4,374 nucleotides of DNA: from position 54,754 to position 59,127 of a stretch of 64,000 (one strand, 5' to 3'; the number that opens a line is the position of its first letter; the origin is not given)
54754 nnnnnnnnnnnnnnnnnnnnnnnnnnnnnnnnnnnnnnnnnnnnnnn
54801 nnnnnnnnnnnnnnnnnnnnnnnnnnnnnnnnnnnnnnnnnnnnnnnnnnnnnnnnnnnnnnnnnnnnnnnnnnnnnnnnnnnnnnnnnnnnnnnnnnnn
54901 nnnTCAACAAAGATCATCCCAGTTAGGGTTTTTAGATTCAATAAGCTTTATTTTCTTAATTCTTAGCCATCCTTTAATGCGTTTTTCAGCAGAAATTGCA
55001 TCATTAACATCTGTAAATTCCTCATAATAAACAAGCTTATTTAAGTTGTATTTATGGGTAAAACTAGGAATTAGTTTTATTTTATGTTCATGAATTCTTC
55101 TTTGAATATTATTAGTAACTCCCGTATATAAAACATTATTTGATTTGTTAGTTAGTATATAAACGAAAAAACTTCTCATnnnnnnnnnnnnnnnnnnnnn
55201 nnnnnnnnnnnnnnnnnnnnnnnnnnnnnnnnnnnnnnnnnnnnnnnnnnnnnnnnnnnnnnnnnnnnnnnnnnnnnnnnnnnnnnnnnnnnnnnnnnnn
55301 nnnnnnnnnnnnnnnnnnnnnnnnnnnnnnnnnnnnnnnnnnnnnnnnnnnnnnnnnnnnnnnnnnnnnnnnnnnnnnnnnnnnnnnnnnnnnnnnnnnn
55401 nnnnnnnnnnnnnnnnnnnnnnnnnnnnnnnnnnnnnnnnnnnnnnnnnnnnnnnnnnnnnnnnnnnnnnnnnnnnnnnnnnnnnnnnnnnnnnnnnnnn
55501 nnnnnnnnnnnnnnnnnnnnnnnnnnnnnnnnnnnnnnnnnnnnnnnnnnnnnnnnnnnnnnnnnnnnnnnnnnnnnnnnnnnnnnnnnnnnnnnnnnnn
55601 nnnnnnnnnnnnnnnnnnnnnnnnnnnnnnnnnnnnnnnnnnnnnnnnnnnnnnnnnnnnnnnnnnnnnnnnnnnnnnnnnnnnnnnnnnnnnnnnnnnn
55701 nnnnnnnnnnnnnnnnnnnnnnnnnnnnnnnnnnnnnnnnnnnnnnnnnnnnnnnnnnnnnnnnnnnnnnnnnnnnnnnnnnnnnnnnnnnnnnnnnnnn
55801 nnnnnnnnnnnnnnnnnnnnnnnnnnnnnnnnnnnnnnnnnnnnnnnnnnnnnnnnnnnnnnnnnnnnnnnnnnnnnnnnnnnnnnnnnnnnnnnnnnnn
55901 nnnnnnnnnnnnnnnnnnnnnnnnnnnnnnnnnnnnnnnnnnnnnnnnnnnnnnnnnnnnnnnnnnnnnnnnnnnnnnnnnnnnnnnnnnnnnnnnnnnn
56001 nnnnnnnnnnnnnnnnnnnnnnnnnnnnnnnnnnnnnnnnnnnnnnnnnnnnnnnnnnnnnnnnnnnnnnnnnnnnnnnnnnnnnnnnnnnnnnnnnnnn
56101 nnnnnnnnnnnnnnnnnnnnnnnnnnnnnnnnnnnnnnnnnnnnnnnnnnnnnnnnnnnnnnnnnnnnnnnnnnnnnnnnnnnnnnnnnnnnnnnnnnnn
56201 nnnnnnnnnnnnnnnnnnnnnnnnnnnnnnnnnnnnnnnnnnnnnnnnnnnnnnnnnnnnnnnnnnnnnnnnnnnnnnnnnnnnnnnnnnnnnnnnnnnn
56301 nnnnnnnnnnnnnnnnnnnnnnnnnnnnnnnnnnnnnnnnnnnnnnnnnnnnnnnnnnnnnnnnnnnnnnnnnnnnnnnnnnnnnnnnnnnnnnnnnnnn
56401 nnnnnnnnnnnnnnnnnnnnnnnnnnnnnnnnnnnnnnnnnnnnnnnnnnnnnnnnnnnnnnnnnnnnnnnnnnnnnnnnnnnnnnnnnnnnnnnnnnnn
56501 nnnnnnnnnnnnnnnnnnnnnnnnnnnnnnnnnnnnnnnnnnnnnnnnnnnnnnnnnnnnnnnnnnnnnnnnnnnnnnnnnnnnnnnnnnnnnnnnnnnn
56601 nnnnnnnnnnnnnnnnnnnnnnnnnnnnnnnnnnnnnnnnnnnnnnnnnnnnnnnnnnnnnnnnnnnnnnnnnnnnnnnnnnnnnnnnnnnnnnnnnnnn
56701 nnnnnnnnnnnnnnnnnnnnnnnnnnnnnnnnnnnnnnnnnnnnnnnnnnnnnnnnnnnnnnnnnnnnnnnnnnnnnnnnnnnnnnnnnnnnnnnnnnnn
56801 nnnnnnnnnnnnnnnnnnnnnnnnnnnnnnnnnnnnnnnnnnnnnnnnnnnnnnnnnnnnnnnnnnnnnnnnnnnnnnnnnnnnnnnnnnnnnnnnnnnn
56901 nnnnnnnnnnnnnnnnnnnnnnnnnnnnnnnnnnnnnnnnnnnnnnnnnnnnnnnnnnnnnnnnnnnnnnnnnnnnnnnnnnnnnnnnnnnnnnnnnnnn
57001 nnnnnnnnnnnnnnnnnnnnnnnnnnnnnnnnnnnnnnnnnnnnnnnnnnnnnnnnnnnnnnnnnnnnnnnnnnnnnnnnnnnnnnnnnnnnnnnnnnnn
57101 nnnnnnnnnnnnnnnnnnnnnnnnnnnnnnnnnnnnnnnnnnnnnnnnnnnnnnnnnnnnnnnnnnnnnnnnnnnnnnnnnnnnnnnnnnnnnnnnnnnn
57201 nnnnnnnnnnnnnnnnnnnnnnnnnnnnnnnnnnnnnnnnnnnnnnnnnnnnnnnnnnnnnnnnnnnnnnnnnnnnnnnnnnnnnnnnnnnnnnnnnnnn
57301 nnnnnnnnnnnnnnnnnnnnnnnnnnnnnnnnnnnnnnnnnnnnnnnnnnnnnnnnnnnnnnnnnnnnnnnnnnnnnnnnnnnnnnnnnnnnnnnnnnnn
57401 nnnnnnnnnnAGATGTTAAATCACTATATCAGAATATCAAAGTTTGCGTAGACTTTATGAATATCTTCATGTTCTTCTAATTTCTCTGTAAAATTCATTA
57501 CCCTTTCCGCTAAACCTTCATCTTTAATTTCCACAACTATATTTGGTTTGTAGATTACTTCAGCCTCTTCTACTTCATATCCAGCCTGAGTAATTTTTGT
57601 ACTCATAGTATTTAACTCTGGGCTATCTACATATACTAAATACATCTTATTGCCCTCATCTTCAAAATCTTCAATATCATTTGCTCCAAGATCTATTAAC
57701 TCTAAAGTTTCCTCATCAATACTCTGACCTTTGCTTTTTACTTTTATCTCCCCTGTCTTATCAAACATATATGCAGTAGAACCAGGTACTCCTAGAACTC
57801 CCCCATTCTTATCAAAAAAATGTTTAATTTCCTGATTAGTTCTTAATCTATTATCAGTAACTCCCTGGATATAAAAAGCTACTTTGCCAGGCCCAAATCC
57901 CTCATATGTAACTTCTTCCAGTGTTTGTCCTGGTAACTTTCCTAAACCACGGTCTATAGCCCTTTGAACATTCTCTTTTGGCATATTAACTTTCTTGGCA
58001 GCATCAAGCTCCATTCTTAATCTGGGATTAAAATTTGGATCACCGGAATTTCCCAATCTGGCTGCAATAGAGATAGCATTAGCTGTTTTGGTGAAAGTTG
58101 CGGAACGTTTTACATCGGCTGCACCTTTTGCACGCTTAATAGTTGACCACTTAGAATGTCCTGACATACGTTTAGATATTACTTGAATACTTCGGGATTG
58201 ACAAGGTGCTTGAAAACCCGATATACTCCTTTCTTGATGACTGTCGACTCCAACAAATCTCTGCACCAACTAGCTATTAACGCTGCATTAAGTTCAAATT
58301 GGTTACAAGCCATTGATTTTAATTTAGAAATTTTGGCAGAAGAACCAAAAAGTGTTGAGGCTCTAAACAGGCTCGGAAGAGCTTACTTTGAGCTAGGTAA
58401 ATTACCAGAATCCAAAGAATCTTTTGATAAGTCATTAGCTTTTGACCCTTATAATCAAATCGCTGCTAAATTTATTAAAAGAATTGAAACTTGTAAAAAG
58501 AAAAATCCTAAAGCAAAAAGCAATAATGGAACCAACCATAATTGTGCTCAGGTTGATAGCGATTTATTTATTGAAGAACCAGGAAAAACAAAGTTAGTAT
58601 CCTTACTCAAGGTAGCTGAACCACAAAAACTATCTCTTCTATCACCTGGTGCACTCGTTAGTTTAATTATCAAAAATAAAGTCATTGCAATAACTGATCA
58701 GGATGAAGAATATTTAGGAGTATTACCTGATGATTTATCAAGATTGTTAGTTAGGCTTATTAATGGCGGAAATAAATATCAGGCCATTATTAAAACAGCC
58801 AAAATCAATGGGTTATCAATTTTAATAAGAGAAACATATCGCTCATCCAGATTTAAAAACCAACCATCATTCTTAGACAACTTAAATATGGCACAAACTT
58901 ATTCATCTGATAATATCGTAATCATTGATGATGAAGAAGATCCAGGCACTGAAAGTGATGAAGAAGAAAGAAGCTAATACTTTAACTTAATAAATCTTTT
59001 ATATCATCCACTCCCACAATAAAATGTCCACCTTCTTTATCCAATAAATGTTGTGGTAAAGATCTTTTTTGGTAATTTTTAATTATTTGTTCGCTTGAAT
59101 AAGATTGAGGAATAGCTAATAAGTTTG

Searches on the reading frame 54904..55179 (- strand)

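Call 92: search_protein_families(library=pfam, proteins=[window:54904-55179:-], max_evalue=0.001)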
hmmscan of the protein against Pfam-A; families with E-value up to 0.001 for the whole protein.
window:54904-55179:- (91 aa): 2 families
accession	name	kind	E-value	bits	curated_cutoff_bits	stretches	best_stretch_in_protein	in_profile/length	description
PF01541.30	GIY-YIG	-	2.2e-16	60.3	22.6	1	4-75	2-75/78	GIY-YIG catalytic domain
PF10544.15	T5orf172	-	9.3e-05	23.3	20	1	5-79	2-74/101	T5orf172 domain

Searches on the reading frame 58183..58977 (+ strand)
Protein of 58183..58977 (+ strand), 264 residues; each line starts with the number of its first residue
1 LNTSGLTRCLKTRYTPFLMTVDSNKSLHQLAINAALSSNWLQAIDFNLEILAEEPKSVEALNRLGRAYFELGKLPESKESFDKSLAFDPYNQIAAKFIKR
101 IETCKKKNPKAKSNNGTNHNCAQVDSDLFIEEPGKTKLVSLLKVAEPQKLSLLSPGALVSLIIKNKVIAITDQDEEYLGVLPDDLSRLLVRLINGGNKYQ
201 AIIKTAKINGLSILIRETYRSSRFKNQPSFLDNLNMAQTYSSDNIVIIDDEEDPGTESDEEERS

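Call 92: search_protein_families(library=pfam, proteins=[window:58183-58977:+], max_evalue=0.001)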
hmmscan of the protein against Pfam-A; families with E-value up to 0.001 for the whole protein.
window:58183-58977:+ (264 aa): 5 families
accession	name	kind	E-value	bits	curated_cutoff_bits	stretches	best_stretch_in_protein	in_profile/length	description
PF07719.23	TPR_2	-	1.3e-06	28.5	27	1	59-91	2-34/34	Tetratricopeptide repeat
PF00515.34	TPR_1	-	2e-06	27.8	27.8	1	59-91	2-34/34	Tetratricopeptide repeat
PF13431.12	TPR_17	-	7.6e-05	23.1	24.4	0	48-77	3-32/34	Tetratricopeptide repeat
PF13181.12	TPR_8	-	0.00026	21.3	25.7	1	59-90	2-33/34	Tetratricopeptide repeat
PF14559.12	TPR_19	-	0.00096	19.9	25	0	49-89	16-56/68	Tetratricopeptide repeat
